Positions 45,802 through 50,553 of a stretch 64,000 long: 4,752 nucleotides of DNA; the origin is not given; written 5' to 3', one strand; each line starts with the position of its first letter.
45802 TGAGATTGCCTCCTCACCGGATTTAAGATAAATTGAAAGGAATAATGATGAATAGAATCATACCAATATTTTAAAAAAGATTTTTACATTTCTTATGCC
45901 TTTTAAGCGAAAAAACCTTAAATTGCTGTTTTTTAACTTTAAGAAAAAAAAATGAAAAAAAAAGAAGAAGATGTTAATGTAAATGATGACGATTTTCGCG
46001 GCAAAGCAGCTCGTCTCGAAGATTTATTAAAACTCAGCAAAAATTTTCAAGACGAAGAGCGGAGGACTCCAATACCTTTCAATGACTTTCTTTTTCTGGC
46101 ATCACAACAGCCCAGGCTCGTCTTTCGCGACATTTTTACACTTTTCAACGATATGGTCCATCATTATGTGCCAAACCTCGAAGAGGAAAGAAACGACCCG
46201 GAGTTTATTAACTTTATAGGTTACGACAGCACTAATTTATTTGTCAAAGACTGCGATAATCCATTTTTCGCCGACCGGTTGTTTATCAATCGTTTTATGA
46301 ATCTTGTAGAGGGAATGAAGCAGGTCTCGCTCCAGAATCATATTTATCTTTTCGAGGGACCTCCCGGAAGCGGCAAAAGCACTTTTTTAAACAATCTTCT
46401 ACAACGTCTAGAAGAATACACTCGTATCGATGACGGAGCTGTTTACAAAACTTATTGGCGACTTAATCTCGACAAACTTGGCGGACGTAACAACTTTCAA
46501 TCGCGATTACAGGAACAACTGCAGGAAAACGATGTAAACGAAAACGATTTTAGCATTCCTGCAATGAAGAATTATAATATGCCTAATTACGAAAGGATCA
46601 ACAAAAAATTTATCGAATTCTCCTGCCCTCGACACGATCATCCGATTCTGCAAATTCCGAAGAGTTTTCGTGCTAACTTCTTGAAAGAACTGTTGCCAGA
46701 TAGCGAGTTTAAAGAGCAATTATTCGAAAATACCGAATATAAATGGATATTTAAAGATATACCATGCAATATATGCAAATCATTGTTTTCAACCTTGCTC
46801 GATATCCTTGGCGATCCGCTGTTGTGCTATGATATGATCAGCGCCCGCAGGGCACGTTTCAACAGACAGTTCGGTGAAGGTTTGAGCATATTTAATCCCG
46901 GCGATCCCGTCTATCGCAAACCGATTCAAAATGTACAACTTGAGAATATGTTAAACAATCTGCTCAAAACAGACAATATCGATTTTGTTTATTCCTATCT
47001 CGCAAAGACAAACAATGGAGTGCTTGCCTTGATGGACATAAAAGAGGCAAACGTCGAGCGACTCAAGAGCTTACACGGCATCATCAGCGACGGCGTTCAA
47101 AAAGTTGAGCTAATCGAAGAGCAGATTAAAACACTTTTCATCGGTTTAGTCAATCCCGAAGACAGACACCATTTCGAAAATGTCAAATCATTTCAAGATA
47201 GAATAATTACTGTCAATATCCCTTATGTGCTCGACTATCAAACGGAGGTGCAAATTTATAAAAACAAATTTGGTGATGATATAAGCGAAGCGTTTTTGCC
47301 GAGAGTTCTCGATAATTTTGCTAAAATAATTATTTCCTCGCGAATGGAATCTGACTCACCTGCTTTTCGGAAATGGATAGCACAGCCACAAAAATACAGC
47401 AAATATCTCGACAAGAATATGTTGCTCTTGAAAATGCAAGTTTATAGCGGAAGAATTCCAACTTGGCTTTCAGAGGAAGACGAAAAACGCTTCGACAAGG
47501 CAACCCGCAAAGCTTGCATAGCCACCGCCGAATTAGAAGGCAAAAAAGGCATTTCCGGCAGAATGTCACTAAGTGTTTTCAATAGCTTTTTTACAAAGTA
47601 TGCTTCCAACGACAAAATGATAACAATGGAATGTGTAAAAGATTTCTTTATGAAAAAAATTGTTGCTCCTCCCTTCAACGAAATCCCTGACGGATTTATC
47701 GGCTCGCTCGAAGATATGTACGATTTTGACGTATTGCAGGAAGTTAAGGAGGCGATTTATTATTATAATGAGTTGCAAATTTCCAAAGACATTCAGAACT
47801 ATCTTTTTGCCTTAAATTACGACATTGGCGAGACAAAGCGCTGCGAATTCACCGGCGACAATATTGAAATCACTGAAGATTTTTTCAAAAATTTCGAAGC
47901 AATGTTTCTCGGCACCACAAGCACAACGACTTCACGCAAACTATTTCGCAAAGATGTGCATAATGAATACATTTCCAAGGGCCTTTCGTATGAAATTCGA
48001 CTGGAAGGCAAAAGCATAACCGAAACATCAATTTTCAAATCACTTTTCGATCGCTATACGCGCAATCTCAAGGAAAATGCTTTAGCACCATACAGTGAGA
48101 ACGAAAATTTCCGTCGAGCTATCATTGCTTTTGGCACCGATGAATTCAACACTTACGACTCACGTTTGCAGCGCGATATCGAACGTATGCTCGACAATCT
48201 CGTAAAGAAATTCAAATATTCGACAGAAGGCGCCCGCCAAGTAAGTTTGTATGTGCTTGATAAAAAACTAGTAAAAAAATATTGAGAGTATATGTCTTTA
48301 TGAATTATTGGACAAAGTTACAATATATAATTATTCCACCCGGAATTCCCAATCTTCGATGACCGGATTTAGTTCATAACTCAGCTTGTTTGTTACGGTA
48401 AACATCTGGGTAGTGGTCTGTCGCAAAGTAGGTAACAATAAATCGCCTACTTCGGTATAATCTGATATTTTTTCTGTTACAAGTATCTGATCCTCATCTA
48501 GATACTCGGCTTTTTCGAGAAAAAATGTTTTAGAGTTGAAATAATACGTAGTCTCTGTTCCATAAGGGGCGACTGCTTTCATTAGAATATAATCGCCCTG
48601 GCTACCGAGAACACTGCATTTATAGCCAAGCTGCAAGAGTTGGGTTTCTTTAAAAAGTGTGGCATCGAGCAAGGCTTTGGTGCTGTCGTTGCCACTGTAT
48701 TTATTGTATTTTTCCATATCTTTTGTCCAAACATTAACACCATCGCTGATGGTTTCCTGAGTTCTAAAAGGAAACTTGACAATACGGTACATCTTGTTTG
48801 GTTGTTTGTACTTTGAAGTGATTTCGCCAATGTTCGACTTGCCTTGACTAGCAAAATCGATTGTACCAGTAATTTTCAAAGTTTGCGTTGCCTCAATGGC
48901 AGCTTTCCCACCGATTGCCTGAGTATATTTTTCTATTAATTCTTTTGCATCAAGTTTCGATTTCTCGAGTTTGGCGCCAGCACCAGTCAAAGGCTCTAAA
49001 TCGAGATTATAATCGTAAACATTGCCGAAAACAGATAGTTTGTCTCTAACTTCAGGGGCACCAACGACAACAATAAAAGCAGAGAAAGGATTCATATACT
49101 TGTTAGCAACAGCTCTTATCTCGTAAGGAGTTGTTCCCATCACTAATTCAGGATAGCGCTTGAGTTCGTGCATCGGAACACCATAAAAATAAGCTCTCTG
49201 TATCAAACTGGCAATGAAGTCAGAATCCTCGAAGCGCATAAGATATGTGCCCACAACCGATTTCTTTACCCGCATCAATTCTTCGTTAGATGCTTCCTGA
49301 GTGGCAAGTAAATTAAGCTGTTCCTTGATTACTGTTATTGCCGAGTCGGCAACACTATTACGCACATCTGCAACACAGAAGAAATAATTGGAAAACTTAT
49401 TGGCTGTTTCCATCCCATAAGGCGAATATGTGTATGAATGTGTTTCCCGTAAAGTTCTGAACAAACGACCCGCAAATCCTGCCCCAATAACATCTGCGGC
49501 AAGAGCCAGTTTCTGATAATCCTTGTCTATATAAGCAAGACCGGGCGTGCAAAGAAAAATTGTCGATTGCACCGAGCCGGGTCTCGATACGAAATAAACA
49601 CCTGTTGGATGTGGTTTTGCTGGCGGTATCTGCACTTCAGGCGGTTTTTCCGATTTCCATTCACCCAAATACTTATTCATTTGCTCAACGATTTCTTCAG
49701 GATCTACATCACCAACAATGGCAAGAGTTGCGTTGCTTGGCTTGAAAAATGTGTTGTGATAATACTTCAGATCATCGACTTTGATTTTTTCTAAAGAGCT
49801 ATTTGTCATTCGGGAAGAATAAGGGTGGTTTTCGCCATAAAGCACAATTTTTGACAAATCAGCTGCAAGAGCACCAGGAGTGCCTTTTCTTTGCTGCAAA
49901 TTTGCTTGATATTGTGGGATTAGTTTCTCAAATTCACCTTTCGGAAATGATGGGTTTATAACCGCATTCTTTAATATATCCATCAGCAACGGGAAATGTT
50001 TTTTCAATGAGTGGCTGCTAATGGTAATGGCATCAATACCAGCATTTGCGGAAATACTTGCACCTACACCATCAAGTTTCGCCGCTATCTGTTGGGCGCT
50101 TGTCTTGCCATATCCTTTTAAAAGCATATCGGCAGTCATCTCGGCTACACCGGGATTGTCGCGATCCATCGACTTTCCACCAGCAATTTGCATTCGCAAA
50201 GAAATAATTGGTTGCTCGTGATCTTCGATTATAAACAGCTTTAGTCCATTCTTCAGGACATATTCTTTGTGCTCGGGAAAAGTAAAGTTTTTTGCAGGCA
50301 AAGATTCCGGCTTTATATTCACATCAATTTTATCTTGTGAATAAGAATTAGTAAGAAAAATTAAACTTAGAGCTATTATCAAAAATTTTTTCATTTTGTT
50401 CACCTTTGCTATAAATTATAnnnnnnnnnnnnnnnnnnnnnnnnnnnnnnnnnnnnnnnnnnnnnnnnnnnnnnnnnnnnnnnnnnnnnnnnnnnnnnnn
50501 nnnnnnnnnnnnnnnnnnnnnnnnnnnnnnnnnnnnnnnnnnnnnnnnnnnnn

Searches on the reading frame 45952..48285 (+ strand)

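Call 24: search_protein_families(library=pfam, proteins=[window:45952-48285:+], max_evalue=0.001)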
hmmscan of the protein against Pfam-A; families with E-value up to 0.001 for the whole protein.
window:45952-48285:+ (777 aa): 4 families
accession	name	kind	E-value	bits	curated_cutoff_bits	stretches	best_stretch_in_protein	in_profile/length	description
PF06798.17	PrkA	-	4.3e-41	141.7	25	1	494-767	3-255/255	PrkA serine protein kinase C-terminal domain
PF08298.17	AAA_PrkA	-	1.5e-08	34.5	25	1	335-467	213-353/358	PrkA AAA domain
PF13401.12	AAA_22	-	0.00021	22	27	0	131-196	7-64/130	AAA domain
PF13671.12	AAA_33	-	0.0005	20.8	27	1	133-170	3-39/143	AAA domain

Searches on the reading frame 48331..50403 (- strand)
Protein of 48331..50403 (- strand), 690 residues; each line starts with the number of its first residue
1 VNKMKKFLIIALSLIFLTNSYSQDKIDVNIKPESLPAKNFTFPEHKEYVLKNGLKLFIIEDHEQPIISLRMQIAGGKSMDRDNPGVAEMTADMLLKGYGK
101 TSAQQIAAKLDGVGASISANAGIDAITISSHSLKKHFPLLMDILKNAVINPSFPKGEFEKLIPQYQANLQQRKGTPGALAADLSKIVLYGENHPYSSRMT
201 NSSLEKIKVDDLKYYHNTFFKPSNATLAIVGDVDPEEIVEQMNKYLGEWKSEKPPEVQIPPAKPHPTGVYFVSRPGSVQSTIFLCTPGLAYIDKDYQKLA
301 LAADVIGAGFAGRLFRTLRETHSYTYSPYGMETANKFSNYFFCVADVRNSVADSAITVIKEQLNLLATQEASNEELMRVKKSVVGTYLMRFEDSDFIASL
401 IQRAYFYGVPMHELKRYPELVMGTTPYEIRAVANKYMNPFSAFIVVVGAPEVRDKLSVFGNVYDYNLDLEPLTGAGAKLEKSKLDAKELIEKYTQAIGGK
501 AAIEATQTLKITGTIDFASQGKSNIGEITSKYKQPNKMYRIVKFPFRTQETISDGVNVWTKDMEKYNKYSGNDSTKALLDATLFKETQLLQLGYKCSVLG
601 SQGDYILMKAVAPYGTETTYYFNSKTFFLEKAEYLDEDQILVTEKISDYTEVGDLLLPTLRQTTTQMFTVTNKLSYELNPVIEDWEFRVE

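Call 24: search_protein_families(library=pfam, proteins=[window:48331-50403:-], max_evalue=0.001)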
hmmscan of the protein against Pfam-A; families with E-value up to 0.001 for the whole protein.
window:48331-50403:- (690 aa): 2 families
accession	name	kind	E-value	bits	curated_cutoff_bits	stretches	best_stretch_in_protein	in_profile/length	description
PF05193.26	Peptidase_M16_C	-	1.3e-33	116.8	23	1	206-382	1-180/181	Peptidase M16 inactive domain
PF00675.25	Peptidase_M16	-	1.2e-11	45.2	22.3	1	59-170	5-119/149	Insulinase (Peptidase family M16)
